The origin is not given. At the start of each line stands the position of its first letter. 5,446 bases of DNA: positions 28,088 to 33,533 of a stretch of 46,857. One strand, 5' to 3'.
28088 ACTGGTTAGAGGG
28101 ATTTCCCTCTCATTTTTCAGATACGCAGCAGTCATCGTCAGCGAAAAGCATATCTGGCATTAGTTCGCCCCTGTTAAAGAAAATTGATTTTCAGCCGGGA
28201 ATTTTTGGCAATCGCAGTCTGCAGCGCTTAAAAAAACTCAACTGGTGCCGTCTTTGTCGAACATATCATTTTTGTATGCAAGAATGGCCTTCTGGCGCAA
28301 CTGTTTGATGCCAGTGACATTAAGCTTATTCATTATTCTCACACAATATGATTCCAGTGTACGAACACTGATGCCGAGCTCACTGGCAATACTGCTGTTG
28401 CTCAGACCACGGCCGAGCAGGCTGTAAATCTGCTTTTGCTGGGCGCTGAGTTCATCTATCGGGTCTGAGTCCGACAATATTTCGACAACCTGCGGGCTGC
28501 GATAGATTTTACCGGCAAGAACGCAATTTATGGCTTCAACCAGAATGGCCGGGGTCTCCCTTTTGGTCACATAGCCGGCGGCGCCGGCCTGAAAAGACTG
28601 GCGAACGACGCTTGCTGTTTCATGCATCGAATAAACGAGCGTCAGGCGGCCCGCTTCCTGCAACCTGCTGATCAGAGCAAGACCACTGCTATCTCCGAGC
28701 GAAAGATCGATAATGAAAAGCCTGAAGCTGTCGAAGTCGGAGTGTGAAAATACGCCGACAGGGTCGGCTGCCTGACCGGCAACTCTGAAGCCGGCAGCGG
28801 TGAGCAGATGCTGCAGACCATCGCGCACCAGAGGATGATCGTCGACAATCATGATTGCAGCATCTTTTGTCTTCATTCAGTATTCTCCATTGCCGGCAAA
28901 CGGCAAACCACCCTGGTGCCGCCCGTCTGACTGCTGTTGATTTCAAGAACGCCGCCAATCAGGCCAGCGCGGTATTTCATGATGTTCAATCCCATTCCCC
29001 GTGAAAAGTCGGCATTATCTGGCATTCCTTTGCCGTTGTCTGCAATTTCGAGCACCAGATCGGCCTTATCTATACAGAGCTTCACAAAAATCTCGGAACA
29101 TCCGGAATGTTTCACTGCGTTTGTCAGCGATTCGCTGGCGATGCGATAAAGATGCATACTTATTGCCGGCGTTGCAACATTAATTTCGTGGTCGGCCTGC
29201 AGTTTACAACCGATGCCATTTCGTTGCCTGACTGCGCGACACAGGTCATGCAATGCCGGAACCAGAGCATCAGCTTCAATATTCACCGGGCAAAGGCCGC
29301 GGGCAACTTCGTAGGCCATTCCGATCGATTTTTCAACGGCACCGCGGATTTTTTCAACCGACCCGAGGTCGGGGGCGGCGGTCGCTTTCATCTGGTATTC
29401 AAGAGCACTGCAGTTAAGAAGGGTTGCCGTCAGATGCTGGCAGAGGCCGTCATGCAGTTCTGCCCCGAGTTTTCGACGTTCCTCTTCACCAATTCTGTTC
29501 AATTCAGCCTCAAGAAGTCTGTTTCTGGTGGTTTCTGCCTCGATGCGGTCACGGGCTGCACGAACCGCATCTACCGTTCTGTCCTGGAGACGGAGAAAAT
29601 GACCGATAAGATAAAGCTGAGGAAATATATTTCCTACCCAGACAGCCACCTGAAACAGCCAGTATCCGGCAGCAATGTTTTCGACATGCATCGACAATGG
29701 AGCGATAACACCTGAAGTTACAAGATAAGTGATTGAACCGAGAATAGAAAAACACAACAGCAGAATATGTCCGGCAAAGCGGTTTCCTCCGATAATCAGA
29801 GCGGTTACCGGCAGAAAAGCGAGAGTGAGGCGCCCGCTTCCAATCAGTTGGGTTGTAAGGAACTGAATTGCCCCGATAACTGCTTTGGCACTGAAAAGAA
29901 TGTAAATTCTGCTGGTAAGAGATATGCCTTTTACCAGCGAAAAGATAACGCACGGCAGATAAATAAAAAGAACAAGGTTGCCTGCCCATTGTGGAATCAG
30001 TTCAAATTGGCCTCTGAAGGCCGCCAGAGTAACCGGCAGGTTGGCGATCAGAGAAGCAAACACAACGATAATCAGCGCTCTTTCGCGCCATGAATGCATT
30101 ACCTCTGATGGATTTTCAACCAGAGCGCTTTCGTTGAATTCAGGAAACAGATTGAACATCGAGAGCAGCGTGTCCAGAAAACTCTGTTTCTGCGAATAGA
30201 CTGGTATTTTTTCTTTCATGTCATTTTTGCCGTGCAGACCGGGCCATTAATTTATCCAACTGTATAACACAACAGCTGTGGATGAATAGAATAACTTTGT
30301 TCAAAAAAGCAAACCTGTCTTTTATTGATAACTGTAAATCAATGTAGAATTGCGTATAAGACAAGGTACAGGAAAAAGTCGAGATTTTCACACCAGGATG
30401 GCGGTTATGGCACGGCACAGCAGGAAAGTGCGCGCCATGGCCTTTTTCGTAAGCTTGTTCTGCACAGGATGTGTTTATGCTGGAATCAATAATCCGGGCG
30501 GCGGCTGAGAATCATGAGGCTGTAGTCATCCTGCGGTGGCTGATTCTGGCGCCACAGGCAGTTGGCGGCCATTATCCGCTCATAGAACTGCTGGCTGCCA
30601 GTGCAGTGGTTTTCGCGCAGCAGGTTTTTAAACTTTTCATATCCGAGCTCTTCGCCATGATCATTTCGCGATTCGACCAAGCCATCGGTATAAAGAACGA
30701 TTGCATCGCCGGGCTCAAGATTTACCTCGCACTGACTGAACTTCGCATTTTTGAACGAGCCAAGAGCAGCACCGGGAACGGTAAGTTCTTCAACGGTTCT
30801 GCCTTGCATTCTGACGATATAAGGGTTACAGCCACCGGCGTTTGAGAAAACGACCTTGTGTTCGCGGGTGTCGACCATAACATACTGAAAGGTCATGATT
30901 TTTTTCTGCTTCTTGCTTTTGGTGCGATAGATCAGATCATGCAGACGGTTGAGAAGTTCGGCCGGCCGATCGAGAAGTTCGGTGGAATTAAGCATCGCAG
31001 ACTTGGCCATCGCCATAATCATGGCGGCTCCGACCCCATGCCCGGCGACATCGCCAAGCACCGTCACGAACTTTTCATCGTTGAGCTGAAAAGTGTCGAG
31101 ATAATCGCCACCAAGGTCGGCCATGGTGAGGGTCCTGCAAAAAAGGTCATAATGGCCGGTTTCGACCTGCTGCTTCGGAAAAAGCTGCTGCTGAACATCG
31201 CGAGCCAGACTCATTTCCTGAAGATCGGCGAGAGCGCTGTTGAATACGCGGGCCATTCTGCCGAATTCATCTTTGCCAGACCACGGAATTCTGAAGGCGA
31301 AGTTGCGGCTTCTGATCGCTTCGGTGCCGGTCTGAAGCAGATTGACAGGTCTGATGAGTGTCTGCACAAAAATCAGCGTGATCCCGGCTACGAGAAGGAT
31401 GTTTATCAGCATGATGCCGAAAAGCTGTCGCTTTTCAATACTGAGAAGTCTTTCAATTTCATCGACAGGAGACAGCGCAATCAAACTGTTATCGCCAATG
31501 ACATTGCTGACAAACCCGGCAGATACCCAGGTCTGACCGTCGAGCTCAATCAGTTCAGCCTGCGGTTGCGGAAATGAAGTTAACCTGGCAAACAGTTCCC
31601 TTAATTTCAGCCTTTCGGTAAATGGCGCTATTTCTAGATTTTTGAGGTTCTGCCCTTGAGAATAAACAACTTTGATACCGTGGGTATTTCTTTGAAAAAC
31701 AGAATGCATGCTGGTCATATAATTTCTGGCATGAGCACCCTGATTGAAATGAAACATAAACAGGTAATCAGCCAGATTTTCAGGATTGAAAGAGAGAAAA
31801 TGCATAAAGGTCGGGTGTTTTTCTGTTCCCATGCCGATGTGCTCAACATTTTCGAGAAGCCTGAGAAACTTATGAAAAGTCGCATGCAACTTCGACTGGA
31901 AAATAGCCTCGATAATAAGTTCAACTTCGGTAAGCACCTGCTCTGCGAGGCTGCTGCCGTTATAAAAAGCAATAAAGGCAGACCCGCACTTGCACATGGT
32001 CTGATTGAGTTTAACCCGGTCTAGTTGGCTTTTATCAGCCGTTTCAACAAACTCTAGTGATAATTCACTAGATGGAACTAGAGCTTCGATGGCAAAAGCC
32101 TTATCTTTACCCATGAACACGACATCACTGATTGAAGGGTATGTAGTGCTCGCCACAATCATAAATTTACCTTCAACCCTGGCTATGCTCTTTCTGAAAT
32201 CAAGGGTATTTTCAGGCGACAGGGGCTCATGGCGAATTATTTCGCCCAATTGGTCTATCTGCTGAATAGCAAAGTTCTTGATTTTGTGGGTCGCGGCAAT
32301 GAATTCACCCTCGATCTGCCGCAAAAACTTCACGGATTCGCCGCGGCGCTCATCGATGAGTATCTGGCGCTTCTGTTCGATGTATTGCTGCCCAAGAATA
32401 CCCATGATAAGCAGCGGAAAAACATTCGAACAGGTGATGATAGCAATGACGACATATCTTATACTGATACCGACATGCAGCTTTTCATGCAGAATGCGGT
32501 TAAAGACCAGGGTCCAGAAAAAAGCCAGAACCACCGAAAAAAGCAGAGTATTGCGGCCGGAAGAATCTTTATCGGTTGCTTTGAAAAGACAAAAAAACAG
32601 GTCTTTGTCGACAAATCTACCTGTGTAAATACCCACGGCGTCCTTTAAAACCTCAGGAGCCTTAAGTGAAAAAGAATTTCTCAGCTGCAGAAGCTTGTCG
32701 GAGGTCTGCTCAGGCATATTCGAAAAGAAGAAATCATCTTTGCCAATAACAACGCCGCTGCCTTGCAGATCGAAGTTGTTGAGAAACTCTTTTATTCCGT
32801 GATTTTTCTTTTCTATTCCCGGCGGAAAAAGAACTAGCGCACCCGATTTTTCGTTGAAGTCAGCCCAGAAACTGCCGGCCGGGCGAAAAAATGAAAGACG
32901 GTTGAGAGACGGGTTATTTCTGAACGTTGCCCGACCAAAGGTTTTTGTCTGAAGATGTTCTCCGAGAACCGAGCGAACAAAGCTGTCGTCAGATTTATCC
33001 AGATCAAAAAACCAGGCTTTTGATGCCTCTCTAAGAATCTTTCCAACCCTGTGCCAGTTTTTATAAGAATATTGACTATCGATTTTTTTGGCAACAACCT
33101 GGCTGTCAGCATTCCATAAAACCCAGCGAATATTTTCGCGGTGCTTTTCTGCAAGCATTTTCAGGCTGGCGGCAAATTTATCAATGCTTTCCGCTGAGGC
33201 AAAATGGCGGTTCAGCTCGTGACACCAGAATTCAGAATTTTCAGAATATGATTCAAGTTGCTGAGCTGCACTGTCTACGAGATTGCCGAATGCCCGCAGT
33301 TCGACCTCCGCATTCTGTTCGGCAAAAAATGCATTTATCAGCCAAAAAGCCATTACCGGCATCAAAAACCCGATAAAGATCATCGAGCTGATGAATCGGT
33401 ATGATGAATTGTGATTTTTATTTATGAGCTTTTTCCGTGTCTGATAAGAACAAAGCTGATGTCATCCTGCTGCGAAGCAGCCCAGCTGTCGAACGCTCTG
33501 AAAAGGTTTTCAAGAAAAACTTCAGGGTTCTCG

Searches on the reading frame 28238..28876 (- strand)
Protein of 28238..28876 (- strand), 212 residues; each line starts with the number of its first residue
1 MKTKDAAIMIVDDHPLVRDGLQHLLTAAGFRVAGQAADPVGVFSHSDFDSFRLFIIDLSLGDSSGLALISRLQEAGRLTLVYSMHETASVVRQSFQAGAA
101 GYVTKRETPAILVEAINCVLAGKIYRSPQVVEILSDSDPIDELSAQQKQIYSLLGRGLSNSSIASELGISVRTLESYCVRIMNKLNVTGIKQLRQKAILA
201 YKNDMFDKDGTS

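Call 8: search_protein_families(library=pfam, proteins=[window:28238-28876:-], max_evalue=0.01)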
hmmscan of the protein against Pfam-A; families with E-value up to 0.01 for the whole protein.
window:28238-28876:- (212 aa): 3 families
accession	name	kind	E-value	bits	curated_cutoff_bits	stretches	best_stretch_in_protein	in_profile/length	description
PF00072.30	Response_reg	-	5.8e-18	65.5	30.2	1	8-117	1-111/111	Response regulator receiver domain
PF00196.25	GerE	-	4.7e-12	45.8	23.5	1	142-193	2-53/57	Bacterial regulatory proteins, luxR family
PF08281.18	Sigma70_r4_2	-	4.3e-06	26.7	25.7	1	140-185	8-54/54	Sigma-70, region 4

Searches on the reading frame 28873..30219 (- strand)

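Call 8: search_protein_families(library=pfam, proteins=[window:28873-30219:-], max_evalue=0.01)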
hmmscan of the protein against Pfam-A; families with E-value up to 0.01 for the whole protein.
window:28873-30219:- (448 aa): 3 families
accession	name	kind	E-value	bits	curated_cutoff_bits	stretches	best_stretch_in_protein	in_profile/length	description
PF02518.31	HATPase_c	-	2.4e-15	57.4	26.4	1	355-443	4-109/111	Histidine kinase-, DNA gyrase B-, and HSP90-like ATPase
PF07730.19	HisKA_3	-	1.1e-07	32.7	24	1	247-310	1-64/68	Histidine kinase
PF13581.12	HATPase_c_2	-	0.00037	21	27.4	1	360-415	35-106/127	Histidine kinase-like ATPase domain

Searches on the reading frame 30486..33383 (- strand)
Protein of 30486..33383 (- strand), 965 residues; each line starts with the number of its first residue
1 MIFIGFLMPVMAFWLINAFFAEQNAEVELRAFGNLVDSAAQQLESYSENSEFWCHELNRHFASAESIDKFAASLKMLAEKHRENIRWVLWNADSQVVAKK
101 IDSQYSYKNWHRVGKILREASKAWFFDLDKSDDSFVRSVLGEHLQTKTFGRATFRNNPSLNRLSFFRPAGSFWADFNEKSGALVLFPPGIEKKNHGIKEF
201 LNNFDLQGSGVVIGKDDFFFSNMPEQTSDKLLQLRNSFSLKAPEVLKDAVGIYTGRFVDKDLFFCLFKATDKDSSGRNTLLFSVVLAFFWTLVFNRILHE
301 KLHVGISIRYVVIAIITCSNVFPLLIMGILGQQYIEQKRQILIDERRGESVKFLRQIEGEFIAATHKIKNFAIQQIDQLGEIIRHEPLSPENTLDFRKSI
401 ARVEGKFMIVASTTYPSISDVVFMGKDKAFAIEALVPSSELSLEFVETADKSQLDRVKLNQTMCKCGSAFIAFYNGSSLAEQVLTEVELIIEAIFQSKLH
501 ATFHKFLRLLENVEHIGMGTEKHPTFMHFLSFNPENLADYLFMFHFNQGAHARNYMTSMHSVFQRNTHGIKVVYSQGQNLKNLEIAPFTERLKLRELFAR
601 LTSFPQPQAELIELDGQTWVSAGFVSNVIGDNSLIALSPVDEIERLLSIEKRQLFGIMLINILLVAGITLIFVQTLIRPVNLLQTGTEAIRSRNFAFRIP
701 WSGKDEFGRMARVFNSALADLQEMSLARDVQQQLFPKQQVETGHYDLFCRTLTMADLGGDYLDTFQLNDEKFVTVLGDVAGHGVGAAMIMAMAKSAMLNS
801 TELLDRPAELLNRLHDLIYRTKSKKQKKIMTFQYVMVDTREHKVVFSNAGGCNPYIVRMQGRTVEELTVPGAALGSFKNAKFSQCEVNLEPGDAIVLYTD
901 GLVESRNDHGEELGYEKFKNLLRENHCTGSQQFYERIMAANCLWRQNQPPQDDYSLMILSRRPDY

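Call 8: search_protein_families(library=pfam, proteins=[window:30486-33383:-], max_evalue=0.01)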
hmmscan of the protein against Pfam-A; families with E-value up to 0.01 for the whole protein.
window:30486-33383:- (965 aa): 2 families
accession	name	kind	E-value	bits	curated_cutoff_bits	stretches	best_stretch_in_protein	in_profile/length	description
PF07228.17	SpoIIE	-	2.1e-42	145.7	25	1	769-961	2-191/192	Stage II sporulation protein E (SpoIIE)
PF00672.30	HAMP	-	1.2e-07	32.3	25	1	672-722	2-52/53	HAMP domain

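Call 18: list_cluster_members(proteins=[P0002, P0001, window:30486-33383:-, window:35603-36331:-])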
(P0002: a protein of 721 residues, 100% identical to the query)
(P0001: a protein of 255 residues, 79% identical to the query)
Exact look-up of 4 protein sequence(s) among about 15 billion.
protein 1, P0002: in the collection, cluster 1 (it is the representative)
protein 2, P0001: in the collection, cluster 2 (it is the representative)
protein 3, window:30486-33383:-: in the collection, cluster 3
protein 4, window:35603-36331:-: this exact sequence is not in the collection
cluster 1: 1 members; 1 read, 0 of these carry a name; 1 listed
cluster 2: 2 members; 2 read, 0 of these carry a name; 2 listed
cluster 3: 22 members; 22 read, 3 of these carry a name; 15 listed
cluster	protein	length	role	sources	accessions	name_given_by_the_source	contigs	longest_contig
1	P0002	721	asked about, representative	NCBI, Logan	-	-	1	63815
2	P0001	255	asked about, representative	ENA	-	-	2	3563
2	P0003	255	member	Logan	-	-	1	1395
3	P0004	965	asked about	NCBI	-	-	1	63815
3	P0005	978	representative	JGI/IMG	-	-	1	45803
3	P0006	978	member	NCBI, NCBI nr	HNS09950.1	MAG TPA: SpoIIE family protein phosphatase [Candidatus Ozemobacteraceae bacterium] | SpoIIE family protein phosphatase [Candidatus Ozemobacteraceae bacterium]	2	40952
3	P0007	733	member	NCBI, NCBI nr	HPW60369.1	MAG TPA: SpoIIE family protein phosphatase [Candidatus Rifleibacterium sp.] | SpoIIE family protein phosphatase [Candidatus Rifleibacterium sp.]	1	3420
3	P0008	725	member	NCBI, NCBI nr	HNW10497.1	MAG TPA: hypothetical protein PKI71_03940, partial [Candidatus Rifleibacterium sp.] | hypothetical protein [Candidatus Rifleibacterium sp.]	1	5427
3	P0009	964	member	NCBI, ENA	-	-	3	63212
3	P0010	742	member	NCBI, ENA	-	-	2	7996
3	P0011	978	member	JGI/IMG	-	-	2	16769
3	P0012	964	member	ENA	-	-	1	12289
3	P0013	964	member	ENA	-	-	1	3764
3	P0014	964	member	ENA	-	-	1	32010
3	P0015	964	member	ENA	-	-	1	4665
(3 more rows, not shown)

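Call 19: find_encoding_contigs(protein=P0009, flank=6000, max_places=6)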
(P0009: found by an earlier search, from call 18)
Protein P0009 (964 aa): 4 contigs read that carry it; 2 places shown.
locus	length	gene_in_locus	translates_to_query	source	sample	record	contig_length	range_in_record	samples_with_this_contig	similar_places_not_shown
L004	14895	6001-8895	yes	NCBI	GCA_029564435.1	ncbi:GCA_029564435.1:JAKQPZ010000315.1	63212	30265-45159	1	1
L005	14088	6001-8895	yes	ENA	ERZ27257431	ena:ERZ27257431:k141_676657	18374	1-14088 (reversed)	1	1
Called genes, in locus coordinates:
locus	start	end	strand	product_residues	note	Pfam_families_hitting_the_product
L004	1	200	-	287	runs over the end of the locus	-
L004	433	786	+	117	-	-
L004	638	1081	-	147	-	-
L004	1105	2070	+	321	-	PF01699:Na_Ca_ex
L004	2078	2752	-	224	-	-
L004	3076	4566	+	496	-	-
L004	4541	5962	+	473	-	PF00672:HAMP (weak), PF07228:SpoIIE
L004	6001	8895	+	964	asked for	PF00672:HAMP, PF07228:SpoIIE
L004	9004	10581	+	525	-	PF01564:Spermine_synth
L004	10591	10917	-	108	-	PF05534:HicB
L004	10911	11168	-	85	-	PF07927:HicA_toxin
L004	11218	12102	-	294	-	-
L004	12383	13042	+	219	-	-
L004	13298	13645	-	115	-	-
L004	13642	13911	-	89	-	-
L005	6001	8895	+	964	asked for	PF00672:HAMP, PF07228:SpoIIE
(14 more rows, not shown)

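Call 20: find_encoding_contigs(protein=P0005, flank=6000, max_places=4)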
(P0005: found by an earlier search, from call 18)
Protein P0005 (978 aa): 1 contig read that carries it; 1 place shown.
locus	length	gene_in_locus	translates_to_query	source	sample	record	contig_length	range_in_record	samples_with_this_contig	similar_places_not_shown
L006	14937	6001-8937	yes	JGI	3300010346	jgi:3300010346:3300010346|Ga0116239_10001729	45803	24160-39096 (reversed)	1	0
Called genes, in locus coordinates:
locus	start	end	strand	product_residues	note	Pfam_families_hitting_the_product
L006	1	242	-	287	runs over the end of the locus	-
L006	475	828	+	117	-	-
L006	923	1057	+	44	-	-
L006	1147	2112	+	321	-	PF01699:Na_Ca_ex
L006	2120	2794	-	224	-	-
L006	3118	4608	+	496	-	-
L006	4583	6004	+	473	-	PF00672:HAMP (weak), PF07228:SpoIIE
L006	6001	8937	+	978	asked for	PF00672:HAMP (weak), PF07228:SpoIIE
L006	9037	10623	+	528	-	PF01564:Spermine_synth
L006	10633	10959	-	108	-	PF05534:HicB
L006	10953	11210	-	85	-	PF07927:HicA_toxin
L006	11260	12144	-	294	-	-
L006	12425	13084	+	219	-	-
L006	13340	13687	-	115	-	-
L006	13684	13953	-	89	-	-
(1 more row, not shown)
